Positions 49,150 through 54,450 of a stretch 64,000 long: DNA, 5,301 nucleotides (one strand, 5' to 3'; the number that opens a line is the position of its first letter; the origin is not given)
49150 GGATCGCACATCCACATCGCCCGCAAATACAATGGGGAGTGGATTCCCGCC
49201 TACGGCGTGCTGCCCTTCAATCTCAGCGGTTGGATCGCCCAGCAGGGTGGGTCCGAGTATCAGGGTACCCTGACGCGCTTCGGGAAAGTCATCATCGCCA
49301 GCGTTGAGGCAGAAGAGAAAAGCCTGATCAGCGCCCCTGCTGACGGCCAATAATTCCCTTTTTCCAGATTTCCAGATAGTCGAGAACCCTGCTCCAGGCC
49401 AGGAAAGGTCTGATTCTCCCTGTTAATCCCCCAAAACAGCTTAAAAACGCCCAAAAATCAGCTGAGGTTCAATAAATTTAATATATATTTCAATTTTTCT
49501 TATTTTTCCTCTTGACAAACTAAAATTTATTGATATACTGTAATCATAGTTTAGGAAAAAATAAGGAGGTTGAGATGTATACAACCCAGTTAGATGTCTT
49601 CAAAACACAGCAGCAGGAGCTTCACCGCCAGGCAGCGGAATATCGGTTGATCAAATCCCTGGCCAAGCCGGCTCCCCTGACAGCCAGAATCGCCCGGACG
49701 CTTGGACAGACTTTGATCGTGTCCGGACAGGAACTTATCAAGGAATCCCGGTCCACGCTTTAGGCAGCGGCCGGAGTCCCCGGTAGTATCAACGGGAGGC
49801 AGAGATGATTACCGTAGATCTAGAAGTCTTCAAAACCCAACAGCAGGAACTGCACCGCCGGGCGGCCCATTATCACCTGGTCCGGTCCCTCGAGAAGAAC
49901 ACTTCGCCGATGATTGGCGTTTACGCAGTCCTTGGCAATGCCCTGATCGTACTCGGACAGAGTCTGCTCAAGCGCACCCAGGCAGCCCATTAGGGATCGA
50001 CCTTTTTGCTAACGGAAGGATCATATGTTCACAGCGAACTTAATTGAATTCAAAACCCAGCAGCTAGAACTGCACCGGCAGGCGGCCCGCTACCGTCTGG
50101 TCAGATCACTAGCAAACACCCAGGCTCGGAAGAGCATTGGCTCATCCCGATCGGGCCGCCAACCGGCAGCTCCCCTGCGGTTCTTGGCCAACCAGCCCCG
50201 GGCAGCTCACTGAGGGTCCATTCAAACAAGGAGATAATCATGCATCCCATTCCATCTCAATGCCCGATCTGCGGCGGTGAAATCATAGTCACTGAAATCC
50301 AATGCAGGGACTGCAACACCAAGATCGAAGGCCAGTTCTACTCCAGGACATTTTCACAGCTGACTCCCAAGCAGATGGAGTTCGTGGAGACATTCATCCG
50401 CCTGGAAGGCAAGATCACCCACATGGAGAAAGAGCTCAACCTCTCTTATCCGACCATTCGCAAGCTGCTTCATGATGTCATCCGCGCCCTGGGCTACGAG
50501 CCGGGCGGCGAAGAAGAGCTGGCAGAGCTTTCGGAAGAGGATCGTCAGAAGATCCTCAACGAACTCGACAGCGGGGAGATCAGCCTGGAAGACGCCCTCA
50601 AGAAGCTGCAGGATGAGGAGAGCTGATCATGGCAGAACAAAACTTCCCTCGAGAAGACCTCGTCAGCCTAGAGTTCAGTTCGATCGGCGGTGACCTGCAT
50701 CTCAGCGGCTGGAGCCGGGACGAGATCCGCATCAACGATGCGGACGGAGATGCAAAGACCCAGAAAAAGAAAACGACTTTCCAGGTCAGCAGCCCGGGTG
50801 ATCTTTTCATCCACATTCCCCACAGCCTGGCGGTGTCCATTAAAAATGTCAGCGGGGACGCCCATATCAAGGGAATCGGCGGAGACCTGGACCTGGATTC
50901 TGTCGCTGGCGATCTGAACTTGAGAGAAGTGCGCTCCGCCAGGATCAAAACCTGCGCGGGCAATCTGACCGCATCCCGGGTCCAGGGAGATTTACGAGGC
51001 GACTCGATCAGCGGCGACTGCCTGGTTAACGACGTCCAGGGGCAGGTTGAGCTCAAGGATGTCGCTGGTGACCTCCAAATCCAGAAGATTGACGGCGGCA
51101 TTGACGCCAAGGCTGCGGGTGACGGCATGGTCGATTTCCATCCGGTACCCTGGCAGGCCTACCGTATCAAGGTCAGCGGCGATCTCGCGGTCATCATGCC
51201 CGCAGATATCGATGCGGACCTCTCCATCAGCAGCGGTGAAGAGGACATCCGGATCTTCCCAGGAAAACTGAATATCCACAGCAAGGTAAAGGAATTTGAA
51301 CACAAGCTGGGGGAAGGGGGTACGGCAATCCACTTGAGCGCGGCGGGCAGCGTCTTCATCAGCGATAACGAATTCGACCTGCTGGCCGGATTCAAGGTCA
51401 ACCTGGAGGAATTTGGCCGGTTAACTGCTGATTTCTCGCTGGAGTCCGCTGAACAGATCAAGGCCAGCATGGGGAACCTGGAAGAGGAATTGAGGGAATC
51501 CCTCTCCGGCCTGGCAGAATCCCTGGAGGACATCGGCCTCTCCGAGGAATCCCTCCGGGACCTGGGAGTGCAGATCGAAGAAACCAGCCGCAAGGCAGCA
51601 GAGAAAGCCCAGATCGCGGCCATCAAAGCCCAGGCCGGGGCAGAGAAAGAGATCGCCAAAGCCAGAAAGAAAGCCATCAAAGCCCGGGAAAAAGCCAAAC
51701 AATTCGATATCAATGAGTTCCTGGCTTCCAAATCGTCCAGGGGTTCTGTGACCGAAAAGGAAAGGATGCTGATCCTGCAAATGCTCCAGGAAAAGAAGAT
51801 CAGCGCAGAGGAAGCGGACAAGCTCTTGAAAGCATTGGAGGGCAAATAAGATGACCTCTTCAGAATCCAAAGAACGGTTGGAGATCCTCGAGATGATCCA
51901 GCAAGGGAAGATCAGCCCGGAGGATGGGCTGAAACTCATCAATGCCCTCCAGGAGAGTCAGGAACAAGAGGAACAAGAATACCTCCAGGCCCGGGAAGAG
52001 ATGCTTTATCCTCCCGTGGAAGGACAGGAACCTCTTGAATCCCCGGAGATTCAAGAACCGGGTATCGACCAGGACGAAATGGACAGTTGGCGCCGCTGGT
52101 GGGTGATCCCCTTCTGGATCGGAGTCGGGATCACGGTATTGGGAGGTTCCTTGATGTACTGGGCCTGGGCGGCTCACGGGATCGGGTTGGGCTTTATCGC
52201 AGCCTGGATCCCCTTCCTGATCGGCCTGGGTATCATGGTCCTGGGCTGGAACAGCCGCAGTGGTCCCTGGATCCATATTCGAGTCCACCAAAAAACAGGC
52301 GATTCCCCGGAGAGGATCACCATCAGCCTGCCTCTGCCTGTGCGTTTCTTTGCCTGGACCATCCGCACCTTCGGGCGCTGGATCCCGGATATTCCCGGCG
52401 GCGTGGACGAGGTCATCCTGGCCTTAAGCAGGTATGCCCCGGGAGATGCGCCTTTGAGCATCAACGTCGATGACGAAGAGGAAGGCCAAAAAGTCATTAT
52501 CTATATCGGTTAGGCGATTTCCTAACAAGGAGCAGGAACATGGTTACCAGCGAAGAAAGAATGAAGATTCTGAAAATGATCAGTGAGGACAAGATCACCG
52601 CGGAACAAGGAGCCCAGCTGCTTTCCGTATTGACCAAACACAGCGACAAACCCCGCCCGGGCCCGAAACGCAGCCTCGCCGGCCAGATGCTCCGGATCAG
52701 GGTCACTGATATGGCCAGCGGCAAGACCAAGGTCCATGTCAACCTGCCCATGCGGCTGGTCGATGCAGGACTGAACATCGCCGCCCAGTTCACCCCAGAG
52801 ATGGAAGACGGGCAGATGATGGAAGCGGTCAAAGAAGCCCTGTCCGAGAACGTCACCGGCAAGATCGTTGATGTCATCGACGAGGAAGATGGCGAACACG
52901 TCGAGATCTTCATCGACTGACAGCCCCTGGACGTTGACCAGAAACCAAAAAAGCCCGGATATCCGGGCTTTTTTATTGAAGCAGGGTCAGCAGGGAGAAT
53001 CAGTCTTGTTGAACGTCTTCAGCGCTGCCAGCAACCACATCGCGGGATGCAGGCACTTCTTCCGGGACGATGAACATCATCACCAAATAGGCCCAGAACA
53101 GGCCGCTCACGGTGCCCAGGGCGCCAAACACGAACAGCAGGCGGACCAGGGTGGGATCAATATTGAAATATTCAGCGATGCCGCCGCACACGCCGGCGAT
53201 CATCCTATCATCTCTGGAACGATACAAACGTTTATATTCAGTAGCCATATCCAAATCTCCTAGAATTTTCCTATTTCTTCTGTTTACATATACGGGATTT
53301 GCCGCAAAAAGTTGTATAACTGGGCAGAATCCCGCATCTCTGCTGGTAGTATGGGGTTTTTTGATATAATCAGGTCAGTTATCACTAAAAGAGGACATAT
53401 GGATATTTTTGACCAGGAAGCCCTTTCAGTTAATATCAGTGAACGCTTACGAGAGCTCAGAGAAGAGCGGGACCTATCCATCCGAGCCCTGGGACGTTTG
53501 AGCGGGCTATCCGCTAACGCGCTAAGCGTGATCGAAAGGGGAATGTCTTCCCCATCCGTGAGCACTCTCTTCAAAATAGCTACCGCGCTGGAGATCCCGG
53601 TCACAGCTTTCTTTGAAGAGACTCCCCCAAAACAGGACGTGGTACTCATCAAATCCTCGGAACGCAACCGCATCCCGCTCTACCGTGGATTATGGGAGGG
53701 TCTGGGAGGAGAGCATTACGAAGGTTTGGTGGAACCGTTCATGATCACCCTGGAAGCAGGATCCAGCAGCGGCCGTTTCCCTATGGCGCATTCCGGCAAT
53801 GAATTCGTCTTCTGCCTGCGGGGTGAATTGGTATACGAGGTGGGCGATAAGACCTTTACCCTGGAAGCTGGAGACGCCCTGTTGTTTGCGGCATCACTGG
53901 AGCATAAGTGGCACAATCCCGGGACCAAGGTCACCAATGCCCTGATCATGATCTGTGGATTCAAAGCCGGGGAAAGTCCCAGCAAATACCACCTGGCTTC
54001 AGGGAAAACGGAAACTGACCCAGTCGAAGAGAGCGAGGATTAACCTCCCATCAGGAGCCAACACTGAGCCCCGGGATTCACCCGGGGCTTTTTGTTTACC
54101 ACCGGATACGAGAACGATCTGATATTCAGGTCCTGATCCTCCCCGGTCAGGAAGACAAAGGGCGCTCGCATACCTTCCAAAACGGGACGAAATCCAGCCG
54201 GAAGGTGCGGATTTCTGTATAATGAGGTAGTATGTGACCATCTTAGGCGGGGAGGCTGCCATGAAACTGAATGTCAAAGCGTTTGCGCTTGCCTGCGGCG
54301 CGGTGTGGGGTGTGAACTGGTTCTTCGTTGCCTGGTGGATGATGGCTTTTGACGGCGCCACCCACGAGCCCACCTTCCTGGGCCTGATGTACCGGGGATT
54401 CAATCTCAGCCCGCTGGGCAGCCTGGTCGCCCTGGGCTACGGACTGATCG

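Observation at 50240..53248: Lia/Yvl/Psp-like envelope-stress module in which four consecutive genes each carry one copy of a roughly 26-aa LiaX/SHOCT-like helical motif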

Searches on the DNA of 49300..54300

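Call 69: search_rna_families(source=window, start=49300, end=54300, threshold=evalue, max_evalue=1)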
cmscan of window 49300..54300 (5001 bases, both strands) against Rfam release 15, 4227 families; matches with E-value up to 1: 4.
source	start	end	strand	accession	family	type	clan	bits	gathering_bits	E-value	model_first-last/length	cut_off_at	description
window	52910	52977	+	RF00506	Thr_leader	Cis-reg; leader;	-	25.6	55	0.11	1-118/118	no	Threonine operon leader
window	52916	52975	+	RF02057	STnc40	Gene; sRNA;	-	23.5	45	0.94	1-70/70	no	Salmonella enterica sRNA STnc40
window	52944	53034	-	RF00506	Thr_leader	Cis-reg; leader;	-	22.3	55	0.68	1-118/118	no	Threonine operon leader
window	52951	53034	-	RF02236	asX2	Gene; sRNA;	-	21.9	70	0.56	1-87/87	no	Xanthomonas sRNA asX2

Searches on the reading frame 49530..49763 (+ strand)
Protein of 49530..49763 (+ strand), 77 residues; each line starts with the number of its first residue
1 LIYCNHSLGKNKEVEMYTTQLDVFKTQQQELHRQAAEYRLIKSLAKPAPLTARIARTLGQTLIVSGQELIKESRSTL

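Call 3: search_protein_families(library=pfam, proteins=[window:49530-49763:+], max_evalue=1)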
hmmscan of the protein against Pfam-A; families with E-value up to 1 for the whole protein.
window:49530-49763:+ (77 aa): 0 families

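Call 4: search_protein_families(library=ncbifam, proteins=[window:49530-49763:+], max_evalue=1)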
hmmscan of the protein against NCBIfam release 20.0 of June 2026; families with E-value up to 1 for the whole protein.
window:49530-49763:+ (77 aa): 1 family
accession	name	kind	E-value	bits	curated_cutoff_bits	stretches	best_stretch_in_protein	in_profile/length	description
NF041144.1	expansin_EXLX1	subfamily_domain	0.11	11.7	100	1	19-72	129-184/194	expansin EXLX1 family cellulose-binding protein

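Call 79: search_protein_families(library=padloc, proteins=[window:49575-49763:+], max_evalue=0.01)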
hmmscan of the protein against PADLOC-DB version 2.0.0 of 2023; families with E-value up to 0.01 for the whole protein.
window:49575-49763:+ (62 aa): 0 families

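Call 80: search_protein_families(library=phrogs, proteins=[window:49575-49763:+], max_evalue=0.01)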
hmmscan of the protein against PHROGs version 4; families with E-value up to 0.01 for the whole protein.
window:49575-49763:+ (62 aa): 0 families

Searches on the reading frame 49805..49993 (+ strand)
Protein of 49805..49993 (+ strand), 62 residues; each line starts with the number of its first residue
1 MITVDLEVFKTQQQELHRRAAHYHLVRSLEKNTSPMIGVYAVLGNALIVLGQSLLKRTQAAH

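Call 3: search_protein_families(library=pfam, proteins=[window:49805-49993:+], max_evalue=1)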
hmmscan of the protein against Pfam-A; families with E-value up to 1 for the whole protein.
window:49805-49993:+ (62 aa): 0 families

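Call 4: search_protein_families(library=ncbifam, proteins=[window:49805-49993:+], max_evalue=1)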
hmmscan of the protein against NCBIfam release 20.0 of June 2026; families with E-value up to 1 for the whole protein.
window:49805-49993:+ (62 aa): 1 family
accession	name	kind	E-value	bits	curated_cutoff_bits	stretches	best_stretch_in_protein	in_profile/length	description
TIGR02574.1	stabl_TIGR02574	hypoth_equivalog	0.028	14.4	31.9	1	10-24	32-46/65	putative addiction module component, TIGR02574 family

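Call 70: find_homologous_proteins(query=window:49805-49993:+, max_evalue=0.001)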
Query window:49805-49993:+ (62 aa): 10 proteins with E <= 0.001 among 10 candidates.
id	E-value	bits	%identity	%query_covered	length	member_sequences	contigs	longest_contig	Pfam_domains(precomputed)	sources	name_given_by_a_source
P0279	1.1e-30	121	98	100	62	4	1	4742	-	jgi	-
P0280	2.8e-25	104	81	100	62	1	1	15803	-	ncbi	-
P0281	9.7e-24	99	81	100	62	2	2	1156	-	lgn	-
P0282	2.1e-23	98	77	100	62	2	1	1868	-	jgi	jgi:hypothetical protein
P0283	2.4e-23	98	79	100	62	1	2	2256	-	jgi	jgi:hypothetical protein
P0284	8.6e-23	96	76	100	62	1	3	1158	-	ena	-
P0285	2.4e-21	92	74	100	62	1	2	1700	-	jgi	jgi:hypothetical protein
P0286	5.0e-16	75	63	95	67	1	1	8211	-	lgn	-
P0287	3.8e-13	66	56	100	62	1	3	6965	-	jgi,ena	-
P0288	1.1e-10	58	53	100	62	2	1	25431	-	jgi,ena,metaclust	metaclust:\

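Call 78: predict_structure(alignment_id=A3)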
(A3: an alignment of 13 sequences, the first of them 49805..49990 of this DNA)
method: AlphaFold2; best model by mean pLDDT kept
length: 62 residues; sequences in the alignment: 13
mean_pLDDT: 79.8   pTM: 0.34
mean pLDDT of the five models: 79.8, 76.8, 76.2, 74.8, 74.3
residues with pLDDT >= 90: 11; 70-90: 38; 50-70: 13; < 50: 0
segments of 3 or more residues with pLDDT < 50: none
pLDDT, mean of each block of 10 residues (from residue 1): 69 88 79 72 91 83 62
secondary structure, 60 per line:
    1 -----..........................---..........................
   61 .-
elements in order: H6-31 H35-61

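Call 79: search_protein_families(library=padloc, proteins=[window:49805-49993:+], max_evalue=0.01)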
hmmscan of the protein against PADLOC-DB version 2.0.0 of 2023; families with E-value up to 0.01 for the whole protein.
window:49805-49993:+ (62 aa): 0 families

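Call 80: search_protein_families(library=phrogs, proteins=[window:49805-49993:+], max_evalue=0.01)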
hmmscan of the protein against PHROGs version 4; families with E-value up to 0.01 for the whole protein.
window:49805-49993:+ (62 aa): 0 families

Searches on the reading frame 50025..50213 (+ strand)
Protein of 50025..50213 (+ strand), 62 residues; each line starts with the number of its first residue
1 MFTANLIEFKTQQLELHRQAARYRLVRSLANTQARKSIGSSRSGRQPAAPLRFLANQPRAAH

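Call 3: search_protein_families(library=pfam, proteins=[window:50025-50213:+], max_evalue=1)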
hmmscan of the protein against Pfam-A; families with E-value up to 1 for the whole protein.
window:50025-50213:+ (62 aa): 1 family
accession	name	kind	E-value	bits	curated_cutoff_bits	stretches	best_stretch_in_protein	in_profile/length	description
PF15551.11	DUF4656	-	0.16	12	27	1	4-39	236-271/361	Domain of unknown function (DUF4656)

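Call 4: search_protein_families(library=ncbifam, proteins=[window:50025-50213:+], max_evalue=1)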
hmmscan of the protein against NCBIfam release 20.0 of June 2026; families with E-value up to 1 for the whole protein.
window:50025-50213:+ (62 aa): 0 families

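Call 79: search_protein_families(library=padloc, proteins=[window:50025-50213:+], max_evalue=0.01)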
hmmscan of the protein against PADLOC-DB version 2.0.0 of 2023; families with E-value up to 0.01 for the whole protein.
window:50025-50213:+ (62 aa): 0 families

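Call 80: search_protein_families(library=phrogs, proteins=[window:50025-50213:+], max_evalue=0.01)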
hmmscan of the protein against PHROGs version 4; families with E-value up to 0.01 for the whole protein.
window:50025-50213:+ (62 aa): 0 families

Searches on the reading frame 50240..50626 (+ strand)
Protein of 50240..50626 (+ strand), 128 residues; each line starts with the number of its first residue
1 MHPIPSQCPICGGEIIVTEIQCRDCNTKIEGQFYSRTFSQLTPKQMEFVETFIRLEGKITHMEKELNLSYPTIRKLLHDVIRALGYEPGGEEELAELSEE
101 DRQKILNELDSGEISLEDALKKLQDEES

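Call 3: search_protein_families(library=pfam, proteins=[window:50240-50626:+], max_evalue=1)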
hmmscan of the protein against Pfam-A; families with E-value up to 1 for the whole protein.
window:50240-50626:+ (128 aa): 13 families
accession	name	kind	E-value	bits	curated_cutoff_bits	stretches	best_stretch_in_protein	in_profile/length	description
PF09862.15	DUF2089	-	8.8e-19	67.4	33.4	1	41-87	1-47/47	Domain of unknown function (DUF2089)-HTH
PF22747.2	Zn_ribbon_DUF2089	-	7.1e-13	48.8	27.6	1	8-38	1-31/32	DUF2089 zinc ribbon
PF10083.14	DUF2321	-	0.0051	16.9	24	1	8-43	29-61/157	Uncharacterized protein conserved in bacteria (DUF2321)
PF22746.1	SHOCT-like_DUF2089-C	-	0.0092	16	27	1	100-123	1-24/32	SHOCT-like domain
PF18912.6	DZR_2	-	0.011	16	27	1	5-29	7-31/56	Double zinc ribbon domain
PF14591.11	AF0941-like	-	0.019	16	22.6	1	71-123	21-65/113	AF0941-like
PF02609.21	Exonuc_VII_S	-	0.044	14.3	24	1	103-124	9-30/52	Exonuclease VII small subunit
PF03226.21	Yippee-Mis18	-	0.058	14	26.6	1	16-48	55-86/108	Yippee zinc-binding/DNA-binding /Mis18, centromere assembly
PF13948.11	DUF4215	-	0.064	14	27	1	7-28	16-38/47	Domain of unknown function (DUF4215)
PF22795.1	DUF4796_N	-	0.19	12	27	1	4-14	18-28/29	DUF4796 N-terminal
PF18688.6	DUF5638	-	0.29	12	39.8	0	105-126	66-87/104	Family of unknown function (DUF5638)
PF21344.3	Zn_ribbon_LysW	-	0.39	10.8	27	1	7-29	2-31/46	Alpha-aminoadipate carrier protein LysW-like, globular domain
PF20173.3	ZnF_RZ-type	-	0.99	9.5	27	0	11-35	25-47/54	RZ type zinc finger domain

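Call 4: search_protein_families(library=ncbifam, proteins=[window:50240-50626:+], max_evalue=1)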
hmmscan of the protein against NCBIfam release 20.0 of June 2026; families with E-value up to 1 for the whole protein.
window:50240-50626:+ (128 aa): 4 families
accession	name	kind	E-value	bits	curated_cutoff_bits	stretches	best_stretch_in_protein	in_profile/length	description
NF002138.0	PRK00977.1-2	equivalog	0.00039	20.1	77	1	91-124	9-37/77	exodeoxyribonuclease VII small subunit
TIGR01280.1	xseB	equivalog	0.0094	16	35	1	103-124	10-31/57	exodeoxyribonuclease VII small subunit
NF002137.0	PRK00977.1-1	equivalog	0.029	14.3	94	1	100-123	16-39/80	exodeoxyribonuclease VII small subunit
NF002140.0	PRK00977.1-4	equivalog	0.34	10.7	71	1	103-122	20-39/81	exodeoxyribonuclease VII small subunit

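Call 52: search_solved_structures(query=window:50240-50623:+, max_evalue=1)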
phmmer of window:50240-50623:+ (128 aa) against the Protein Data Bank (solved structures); distinct sequences matched with E-value up to 1: 5.
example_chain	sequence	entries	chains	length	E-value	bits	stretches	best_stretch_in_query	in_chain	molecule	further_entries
8gxr_A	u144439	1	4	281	0.2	15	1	51-124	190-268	(E3-independent) E2 ubiquitin-conjugating enzyme UBE2O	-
3ner_A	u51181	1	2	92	0.26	14.6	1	46-108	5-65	Cytochrome b5 type B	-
5k2m_E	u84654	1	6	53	0.56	13.5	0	7-22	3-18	Probable lysine biosynthesis protein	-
2i89_A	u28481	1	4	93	0.77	13.1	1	51-105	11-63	Cytochrome b5 type B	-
4zr0_A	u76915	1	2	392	0.95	12.8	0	75-126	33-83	Ceramide very long chain fatty acid hydroxylase SCS7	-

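Call 79: search_protein_families(library=padloc, proteins=[window:50240-50626:+], max_evalue=0.01)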
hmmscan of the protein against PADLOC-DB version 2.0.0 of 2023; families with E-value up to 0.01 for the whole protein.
window:50240-50626:+ (128 aa): 1 family
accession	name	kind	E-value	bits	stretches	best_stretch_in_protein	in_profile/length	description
PDLC03672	HEase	-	0.003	15.3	1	7-76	117-179/199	homing endonuclease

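Call 80: search_protein_families(library=phrogs, proteins=[window:50240-50626:+], max_evalue=0.01)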
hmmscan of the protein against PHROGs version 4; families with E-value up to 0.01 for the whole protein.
window:50240-50626:+ (128 aa): 0 families

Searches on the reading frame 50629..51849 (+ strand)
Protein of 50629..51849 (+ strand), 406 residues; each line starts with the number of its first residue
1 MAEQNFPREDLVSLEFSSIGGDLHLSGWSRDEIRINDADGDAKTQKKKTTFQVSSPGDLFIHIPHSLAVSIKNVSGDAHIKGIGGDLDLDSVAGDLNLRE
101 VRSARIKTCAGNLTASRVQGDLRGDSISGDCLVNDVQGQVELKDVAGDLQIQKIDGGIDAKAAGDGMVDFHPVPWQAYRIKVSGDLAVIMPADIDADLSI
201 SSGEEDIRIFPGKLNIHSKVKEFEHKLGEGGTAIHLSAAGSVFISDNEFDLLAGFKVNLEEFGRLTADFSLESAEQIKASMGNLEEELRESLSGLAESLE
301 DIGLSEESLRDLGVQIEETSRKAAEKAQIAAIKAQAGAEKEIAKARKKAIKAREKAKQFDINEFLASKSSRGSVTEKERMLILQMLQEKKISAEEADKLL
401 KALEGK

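Call 3: search_protein_families(library=pfam, proteins=[window:50629-51849:+], max_evalue=1)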
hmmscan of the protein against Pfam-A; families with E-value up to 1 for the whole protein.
window:50629-51849:+ (406 aa): 5 families
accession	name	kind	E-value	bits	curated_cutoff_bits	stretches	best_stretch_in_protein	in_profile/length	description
PF13349.12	DUF4097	-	2.9e-09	37.1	22.9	2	7-118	73-192/247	Toastrack DUF4097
PF22746.1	SHOCT-like_DUF2089-C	-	3.8e-09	36.3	27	1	378-406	2-30/32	SHOCT-like domain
PF04320.19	YggL_50S_bp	-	0.31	12.4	27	1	312-400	15-98/102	YggL 50S ribosome-binding protein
PF05103.18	DivIVA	-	0.41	11.1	28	1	285-357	41-117/131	DivIVA protein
PF22144.1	Fungal_virus_P2_C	-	0.43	9.8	26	1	272-389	109-230/456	Fungal virus Capsid protein, C-terminal domain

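Call 4: search_protein_families(library=ncbifam, proteins=[window:50629-51849:+], max_evalue=1)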
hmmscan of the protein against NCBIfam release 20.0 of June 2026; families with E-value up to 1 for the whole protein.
window:50629-51849:+ (406 aa): 1 family
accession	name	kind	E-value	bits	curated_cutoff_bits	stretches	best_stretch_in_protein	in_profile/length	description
NF049997.1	LiaG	equivalog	2.1e-07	30.5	285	1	45-155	94-215/286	LiaG family protein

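Call 53: search_solved_structures(query=window:50629-51846:+, max_evalue=1)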
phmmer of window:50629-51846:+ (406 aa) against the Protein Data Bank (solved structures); distinct sequences matched with E-value up to 1: 0.

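Call 79: search_protein_families(library=padloc, proteins=[window:50629-51849:+], max_evalue=0.01)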
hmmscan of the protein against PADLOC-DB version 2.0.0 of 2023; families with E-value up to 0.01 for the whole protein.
window:50629-51849:+ (406 aa): 0 families

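Call 80: search_protein_families(library=phrogs, proteins=[window:50629-51849:+], max_evalue=0.01)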
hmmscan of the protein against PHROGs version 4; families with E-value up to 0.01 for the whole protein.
window:50629-51849:+ (406 aa): 1 family
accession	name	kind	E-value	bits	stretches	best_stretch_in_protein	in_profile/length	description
phrog_28664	-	unknown function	0.0068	17.4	0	316-358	92-134/155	-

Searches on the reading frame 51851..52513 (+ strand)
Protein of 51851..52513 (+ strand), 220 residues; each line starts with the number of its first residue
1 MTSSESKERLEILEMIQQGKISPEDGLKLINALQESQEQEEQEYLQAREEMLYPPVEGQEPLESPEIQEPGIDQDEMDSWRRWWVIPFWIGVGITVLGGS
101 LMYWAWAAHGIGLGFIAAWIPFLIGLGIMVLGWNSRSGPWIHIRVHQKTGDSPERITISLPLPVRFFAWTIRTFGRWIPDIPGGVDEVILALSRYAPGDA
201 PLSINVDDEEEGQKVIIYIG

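Call 3: search_protein_families(library=pfam, proteins=[window:51851-52513:+], max_evalue=1)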
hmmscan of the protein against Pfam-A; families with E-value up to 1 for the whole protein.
window:51851-52513:+ (220 aa): 2 families
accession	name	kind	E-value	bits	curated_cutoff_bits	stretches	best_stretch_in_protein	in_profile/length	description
PF22746.1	SHOCT-like_DUF2089-C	-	7e-10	38.6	27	1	8-37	2-31/32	SHOCT-like domain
PF19733.4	DUF6223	-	0.052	14.3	27.4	1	78-134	33-89/98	Family of unknown function (DUF6223)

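Call 4: search_protein_families(library=ncbifam, proteins=[window:51851-52513:+], max_evalue=1)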
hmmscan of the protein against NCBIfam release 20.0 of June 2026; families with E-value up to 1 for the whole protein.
window:51851-52513:+ (220 aa): 1 family
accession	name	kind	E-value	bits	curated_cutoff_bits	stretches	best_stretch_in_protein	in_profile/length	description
NF038025.1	dapto_LiaX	exception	0.072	11.8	350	1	7-44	2-39/512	daptomycin-sensing surface protein LiaX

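Call 79: search_protein_families(library=padloc, proteins=[window:51851-52513:+], max_evalue=0.01)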
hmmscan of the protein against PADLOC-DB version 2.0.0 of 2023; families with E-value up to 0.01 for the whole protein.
window:51851-52513:+ (220 aa): 0 families

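Call 80: search_protein_families(library=phrogs, proteins=[window:51851-52513:+], max_evalue=0.01)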
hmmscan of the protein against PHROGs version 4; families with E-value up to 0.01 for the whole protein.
window:51851-52513:+ (220 aa): 0 families
